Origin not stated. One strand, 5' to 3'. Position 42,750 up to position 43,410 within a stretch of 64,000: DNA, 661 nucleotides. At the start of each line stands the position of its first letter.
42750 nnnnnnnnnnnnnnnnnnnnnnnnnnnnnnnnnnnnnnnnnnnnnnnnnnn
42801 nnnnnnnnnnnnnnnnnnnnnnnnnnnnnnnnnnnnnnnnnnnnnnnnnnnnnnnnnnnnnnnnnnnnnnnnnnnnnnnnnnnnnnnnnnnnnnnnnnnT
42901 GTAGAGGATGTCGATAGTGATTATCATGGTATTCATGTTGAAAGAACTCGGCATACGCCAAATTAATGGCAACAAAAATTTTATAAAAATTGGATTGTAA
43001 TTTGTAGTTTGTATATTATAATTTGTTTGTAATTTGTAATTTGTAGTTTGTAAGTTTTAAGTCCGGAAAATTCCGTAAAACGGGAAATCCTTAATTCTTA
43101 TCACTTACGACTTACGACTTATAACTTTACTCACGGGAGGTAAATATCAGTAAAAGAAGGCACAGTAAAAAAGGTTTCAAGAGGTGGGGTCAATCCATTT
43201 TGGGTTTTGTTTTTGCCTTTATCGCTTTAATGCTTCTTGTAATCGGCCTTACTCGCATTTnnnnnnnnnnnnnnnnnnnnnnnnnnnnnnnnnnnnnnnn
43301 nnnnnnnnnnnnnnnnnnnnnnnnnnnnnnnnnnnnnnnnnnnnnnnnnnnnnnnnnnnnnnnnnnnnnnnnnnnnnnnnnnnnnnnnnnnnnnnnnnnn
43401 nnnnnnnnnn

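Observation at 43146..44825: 541-aa Cys-rich protein with a pilin-like N-terminus and no canonical start codon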

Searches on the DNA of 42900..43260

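Call 52: search_rna_families(source=window, start=42900, end=43260, threshold=evalue, max_evalue=1)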
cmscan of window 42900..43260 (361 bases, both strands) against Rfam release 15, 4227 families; matches with E-value up to 1: 1.
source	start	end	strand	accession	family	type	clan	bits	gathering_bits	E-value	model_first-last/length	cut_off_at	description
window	43143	43233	+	RF00885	MIR821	Gene; miRNA;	-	19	249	0.21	1-275/275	no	MIR821 microRNA precursor family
